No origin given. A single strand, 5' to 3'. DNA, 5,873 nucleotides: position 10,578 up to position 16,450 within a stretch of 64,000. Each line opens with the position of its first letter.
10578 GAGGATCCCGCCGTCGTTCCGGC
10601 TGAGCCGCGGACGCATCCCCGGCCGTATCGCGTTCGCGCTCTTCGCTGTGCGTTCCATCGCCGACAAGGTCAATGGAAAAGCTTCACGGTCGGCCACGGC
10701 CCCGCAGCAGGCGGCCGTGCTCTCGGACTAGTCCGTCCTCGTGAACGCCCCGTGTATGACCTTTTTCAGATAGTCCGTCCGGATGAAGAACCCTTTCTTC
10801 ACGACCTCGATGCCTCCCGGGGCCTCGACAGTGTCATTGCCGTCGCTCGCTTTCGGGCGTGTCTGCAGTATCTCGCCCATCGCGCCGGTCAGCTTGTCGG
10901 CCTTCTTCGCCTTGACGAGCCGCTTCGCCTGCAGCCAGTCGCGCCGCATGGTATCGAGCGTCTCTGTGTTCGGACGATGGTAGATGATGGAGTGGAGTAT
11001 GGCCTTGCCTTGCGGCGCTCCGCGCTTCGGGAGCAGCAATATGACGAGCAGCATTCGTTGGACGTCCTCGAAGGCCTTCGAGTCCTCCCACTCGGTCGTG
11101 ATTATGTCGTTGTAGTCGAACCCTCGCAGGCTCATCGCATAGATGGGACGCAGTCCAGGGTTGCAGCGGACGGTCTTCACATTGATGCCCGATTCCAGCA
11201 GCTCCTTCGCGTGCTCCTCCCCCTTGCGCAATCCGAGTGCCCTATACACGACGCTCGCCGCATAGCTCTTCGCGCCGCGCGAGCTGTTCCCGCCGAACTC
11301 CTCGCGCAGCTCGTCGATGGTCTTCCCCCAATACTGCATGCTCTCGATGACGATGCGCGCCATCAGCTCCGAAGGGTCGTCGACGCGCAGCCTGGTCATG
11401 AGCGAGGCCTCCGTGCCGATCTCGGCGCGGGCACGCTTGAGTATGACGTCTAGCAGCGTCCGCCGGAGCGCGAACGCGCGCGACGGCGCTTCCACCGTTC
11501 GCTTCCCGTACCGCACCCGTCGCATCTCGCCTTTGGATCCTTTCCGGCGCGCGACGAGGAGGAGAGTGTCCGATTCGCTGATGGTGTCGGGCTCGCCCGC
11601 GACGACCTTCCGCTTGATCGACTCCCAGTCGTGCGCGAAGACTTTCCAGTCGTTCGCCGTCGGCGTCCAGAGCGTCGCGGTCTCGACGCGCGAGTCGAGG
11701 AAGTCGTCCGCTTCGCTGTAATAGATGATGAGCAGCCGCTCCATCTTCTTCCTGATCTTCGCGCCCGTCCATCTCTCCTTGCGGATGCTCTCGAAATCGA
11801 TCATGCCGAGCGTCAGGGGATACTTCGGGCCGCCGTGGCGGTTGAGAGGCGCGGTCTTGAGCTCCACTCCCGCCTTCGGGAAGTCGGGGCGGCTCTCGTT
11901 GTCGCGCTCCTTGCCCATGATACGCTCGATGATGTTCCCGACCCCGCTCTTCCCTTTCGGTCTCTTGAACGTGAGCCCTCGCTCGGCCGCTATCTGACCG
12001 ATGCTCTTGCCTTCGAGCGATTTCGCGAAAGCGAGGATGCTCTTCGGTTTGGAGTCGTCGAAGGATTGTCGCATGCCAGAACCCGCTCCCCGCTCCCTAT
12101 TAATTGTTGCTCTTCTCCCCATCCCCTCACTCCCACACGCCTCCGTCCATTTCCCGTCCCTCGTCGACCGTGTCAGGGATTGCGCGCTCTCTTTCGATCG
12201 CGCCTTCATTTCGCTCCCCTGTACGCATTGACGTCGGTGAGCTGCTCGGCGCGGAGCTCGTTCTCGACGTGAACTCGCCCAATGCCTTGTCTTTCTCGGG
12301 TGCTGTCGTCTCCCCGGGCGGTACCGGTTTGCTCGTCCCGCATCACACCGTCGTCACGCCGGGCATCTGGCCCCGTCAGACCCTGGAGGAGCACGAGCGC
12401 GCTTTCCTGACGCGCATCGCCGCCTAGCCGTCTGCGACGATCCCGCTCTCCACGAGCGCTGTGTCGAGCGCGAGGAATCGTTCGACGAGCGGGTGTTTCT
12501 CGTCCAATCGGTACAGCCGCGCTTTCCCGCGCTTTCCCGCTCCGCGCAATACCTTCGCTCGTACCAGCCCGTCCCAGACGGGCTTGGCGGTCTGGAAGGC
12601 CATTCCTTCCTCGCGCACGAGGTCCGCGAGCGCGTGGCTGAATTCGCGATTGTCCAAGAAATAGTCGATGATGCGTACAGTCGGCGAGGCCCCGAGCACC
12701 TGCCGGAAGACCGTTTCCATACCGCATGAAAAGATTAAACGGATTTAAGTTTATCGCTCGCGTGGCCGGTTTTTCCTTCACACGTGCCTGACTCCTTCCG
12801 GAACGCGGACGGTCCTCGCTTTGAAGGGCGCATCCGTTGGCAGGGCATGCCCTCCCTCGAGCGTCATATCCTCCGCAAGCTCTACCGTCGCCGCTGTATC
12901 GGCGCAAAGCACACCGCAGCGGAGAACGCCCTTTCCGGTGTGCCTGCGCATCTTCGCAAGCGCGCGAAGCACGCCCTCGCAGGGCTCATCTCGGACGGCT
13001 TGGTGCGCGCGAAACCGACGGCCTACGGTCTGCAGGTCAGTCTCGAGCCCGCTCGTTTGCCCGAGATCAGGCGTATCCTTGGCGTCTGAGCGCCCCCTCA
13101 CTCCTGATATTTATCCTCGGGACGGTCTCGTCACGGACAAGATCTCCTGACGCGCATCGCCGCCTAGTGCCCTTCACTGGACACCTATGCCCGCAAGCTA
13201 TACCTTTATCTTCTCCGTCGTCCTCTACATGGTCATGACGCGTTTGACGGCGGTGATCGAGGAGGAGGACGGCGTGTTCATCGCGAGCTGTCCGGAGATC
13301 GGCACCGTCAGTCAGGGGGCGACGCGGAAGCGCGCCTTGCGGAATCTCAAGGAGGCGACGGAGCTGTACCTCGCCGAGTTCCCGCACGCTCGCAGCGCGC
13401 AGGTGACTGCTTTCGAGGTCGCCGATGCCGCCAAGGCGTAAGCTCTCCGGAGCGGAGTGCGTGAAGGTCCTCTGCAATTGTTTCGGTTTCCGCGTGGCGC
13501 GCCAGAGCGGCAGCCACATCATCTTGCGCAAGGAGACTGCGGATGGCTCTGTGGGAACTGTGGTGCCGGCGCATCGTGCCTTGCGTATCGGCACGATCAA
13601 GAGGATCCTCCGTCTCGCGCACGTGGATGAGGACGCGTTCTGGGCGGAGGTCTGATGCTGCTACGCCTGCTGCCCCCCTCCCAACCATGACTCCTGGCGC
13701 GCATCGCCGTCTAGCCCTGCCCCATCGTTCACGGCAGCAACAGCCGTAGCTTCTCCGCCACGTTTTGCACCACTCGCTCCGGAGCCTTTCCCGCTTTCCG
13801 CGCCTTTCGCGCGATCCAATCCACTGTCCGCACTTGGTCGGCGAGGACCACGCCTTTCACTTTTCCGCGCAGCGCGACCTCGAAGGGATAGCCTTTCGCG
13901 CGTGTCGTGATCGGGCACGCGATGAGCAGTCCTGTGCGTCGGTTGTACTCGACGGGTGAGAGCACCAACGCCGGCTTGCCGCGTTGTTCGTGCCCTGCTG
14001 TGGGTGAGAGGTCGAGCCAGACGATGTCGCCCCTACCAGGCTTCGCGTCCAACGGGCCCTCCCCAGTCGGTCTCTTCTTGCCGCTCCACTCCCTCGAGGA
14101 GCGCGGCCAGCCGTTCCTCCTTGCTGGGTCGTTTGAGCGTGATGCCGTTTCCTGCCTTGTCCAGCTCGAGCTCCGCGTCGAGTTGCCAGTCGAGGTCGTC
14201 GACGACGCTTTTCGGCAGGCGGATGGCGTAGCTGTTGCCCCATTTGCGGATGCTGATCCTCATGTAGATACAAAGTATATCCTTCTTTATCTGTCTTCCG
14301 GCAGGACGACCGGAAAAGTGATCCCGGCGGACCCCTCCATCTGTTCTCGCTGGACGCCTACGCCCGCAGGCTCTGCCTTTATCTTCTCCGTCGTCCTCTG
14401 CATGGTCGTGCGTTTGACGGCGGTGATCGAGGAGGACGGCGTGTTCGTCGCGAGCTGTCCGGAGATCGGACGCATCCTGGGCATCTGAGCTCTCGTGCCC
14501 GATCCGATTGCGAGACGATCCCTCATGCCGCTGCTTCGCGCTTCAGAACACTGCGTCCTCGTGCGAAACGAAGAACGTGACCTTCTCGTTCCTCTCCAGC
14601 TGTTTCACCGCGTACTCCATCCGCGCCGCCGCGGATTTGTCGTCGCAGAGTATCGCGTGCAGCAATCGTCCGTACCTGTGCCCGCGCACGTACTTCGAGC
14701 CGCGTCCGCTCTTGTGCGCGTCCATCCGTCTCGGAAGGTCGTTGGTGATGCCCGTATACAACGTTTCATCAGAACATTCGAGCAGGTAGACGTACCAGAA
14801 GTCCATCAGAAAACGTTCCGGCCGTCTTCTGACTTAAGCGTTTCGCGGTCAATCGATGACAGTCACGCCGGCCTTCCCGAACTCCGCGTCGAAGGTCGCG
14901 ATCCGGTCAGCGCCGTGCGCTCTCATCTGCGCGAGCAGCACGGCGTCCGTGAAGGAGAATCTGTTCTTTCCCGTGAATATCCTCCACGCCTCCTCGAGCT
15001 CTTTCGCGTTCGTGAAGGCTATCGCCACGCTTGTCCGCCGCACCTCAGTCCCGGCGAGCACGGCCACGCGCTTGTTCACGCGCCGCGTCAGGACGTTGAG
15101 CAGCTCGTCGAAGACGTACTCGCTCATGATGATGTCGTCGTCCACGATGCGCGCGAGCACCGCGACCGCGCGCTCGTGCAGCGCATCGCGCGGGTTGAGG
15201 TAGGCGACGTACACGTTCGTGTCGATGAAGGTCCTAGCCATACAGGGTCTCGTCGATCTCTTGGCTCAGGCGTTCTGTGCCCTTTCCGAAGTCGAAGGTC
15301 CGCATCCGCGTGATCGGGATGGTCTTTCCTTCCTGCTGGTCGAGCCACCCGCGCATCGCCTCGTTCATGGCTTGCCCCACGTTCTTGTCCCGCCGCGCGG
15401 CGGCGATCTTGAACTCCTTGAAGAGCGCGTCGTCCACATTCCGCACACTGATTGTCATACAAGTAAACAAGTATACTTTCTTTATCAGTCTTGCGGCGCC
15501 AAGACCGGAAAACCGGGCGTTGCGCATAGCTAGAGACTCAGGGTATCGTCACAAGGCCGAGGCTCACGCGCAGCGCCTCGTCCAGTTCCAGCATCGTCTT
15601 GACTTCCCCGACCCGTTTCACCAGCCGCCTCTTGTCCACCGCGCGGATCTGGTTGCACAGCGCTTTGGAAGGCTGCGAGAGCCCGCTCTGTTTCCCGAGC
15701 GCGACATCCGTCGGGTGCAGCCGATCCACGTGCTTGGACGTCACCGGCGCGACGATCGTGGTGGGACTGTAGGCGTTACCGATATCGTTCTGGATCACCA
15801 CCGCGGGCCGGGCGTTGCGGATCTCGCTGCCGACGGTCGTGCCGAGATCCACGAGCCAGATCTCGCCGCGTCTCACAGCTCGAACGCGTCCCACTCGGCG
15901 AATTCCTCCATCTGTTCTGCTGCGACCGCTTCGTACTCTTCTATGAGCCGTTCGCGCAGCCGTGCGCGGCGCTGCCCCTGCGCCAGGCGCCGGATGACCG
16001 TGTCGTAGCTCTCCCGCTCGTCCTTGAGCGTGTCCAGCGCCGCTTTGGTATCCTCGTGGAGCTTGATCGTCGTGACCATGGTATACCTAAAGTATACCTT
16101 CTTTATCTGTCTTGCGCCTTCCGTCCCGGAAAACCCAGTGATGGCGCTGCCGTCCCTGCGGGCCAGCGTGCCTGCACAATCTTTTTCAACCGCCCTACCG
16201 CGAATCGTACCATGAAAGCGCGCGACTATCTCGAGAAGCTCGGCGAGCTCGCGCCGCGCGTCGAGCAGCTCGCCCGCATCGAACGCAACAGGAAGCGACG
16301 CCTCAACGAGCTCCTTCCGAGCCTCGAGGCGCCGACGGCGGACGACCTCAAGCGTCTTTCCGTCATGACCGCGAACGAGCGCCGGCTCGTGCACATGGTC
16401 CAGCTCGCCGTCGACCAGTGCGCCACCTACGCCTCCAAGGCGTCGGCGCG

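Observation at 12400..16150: Cassette-like toxin-antitoxin island with a recurring 22-bp junction repeat and a recurring promoter/operator module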

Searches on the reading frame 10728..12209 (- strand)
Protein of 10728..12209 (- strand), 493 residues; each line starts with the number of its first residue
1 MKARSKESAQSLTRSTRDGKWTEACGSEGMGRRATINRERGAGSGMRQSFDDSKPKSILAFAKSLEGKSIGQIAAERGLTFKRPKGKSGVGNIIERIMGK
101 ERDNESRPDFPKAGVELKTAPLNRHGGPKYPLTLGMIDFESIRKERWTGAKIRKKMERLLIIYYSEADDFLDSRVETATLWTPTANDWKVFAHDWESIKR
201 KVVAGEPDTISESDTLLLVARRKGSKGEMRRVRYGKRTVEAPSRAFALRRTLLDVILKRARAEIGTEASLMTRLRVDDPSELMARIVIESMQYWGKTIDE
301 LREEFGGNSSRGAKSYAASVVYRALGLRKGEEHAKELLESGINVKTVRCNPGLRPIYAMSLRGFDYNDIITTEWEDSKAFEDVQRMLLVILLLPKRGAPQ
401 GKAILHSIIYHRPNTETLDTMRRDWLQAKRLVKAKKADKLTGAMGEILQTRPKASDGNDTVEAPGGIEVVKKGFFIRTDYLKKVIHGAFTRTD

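Call 11: search_protein_families(library=pfam, max_evalue=0.01, proteins=[window:10728-12209:-])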
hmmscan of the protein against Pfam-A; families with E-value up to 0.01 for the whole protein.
window:10728-12209:- (493 aa): 1 family
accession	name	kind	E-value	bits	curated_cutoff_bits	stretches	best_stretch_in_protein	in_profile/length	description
PF02976.21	MutH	-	6.7e-25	87.4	23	2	99-194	2-103/103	DNA mismatch repair enzyme MutH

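Call 79: search_protein_families(library=padloc, max_evalue=0.001, proteins=[window:10728-12074:-])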
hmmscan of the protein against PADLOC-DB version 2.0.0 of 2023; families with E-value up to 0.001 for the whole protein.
window:10728-12074:- (448 aa): 1 family
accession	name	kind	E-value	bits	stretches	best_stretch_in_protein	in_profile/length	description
PDLC03553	REase_II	-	6.7e-34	115.5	1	40-388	62-430/527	Type II restriction enzyme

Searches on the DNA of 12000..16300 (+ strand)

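Call 71: search_dna_similar(query=window:12000-16300:+, collection=plasmids, mode=distant, max_rows=10)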
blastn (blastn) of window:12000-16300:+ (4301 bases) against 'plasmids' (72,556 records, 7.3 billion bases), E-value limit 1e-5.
Records with a match: 1; places in all: 1; records where one place covers at least 80% of the query: 0.
Best place of each record, by identity: 60-80% 1.
By first word of the organism name: Variovorax 1.
By predicted mobility (MOB-suite, as given by PLSDB): non-mobilizable 1.
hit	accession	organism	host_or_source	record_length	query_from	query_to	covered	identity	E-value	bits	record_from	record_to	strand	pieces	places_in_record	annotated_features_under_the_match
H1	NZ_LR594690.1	Variovorax sp. WDL1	linuron-contaminated soil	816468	1878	2041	4%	69.8%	1e-6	64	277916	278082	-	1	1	mazF: endoribonuclease MazF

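Call 72: search_dna_similar(query=window:12000-16300:+, collection=phages, mode=distant, max_rows=10)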
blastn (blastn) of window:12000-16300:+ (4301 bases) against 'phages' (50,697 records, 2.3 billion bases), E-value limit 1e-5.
No match.

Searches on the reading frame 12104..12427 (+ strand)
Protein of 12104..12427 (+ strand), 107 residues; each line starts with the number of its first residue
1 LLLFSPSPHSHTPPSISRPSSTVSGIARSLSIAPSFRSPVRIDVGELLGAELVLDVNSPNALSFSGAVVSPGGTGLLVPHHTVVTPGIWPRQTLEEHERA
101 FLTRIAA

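Call 10: search_protein_families(library=pfam, max_evalue=0.01, proteins=[window:12104-12427:+])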
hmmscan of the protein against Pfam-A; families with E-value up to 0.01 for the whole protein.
window:12104-12427:+ (107 aa): 0 families

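Call 58: search_protein_representatives(protein=window:12104-12427:+)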
Query: 107 residues. Proteins with E-value up to 0.001 (for the whole library): 3; up to 1e-10: 1; up to 1e-30: 1. The best 3 are listed.
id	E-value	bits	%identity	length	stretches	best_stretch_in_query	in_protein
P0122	3.7e-47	175.0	100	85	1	24-107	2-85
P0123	1.6e-05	41.3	34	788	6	66-97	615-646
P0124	9.4e-04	35.6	28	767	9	28-91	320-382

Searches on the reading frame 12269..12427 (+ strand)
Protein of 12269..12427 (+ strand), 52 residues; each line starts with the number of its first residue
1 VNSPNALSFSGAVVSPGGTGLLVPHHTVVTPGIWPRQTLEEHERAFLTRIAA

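Call 53: search_protein_families(library=pfam, max_evalue=5, proteins=[window:12269-12427:+])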
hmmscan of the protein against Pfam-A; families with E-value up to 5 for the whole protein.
window:12269-12427:+ (52 aa): 0 families

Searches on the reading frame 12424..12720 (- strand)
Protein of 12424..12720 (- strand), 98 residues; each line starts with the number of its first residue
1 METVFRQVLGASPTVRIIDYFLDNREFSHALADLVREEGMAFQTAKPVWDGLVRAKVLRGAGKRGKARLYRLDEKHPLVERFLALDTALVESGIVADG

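Call 10: search_protein_families(library=pfam, max_evalue=0.01, proteins=[window:12424-12720:-])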
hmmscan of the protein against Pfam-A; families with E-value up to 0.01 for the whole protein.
window:12424-12720:- (98 aa): 0 families

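Call 52: find_homologous_proteins(query=window:12424-12720:-, max_evalue=0.001)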
Query window:12424-12720:- (98 aa): 1 proteins with E <= 0.001 among 1 candidates.
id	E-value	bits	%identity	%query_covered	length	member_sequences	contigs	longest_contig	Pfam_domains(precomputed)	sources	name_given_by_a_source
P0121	1.2e-56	206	100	100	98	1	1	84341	-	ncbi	-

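Call 53: search_protein_families(library=pfam, max_evalue=5, proteins=[window:12424-12720:-])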
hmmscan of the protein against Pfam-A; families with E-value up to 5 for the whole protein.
window:12424-12720:- (98 aa): 0 families

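Call 59: predict_structure(protein=window:12424-12720:-)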
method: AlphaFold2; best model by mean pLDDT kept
length: 98 residues; sequences in the alignment: 1
mean_pLDDT: 64.7   pTM: 0.49
mean pLDDT of the five models: 64.7, 51.5, 50.1, 47.0, 40.1
residues with pLDDT >= 90: 0; 70-90: 44; 50-70: 42; < 50: 12
segments of 3 or more residues with pLDDT < 50: 1-10
pLDDT, mean of each block of 10 residues (from residue 1): 42 65 72 79 75 68 52 60 71 62
secondary structure, 60 per line:
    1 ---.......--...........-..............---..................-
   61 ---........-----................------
elements in order: H4-10 H13-23 H25-38 H42-59 H64-71 H77-92

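Call 79: search_protein_families(library=padloc, max_evalue=0.001, proteins=[window:12424-12720:-])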
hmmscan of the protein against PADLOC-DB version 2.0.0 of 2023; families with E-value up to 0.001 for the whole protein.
window:12424-12720:- (98 aa): 0 families
